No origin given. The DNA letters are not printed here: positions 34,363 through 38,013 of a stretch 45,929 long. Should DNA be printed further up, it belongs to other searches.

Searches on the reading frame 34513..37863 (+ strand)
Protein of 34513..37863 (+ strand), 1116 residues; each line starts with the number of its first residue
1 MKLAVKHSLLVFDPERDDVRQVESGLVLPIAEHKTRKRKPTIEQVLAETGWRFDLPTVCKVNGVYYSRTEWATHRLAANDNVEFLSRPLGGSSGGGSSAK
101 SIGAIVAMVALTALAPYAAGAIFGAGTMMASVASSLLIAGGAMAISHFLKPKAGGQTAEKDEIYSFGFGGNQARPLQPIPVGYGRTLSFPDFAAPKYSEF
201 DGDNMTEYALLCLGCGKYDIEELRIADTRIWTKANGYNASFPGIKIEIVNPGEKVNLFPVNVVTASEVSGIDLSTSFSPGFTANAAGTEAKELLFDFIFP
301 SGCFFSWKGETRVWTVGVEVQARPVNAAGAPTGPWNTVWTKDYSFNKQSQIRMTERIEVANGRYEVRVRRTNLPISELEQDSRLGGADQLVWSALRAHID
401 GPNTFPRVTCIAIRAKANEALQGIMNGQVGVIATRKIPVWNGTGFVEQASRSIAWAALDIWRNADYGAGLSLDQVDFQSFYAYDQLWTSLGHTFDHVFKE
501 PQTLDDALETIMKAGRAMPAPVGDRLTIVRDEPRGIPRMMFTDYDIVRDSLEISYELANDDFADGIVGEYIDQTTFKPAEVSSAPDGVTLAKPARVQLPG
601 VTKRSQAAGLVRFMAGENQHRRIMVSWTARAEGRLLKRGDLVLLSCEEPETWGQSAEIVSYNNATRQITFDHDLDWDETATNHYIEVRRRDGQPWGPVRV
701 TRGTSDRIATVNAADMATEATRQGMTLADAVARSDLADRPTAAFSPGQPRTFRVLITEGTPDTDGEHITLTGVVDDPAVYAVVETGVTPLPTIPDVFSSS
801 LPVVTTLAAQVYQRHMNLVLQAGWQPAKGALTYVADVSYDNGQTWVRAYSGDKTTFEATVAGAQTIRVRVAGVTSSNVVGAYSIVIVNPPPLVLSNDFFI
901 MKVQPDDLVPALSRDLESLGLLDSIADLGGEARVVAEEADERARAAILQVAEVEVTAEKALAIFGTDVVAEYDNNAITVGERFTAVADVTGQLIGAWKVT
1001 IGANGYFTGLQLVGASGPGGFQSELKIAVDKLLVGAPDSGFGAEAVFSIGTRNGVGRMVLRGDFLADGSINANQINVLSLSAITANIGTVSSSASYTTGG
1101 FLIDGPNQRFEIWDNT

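Call 21: search_protein_families(library=phrogs, proteins=[window:34513-37863:+], max_evalue=0.001)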
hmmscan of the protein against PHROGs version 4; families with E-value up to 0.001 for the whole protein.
window:34513-37863:+ (1116 aa): 8 families
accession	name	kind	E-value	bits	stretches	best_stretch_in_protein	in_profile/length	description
phrog_469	-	tail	2e-95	321.7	2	287-717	413-838/903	tail protein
phrog_31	-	tail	6.6e-89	300.2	1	27-906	110-989/1565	central tail fiber J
phrog_23466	-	unknown function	5.5e-13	49.5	1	435-699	17-274/358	-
phrog_2589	-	tail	1.2e-05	22.9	1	599-873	439-694/3686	tail protein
phrog_24367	-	unknown function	3.4e-05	23.6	1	171-249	135-212/408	-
phrog_7997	-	tail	6.2e-05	22.7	1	507-878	44-407/589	tail protein and host specificity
phrog_5911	-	tail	8.1e-05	20.1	1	844-1093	2914-3063/3089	tail protein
phrog_32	-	tail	0.00012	22.8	1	97-186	94-184/203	tail assembly protein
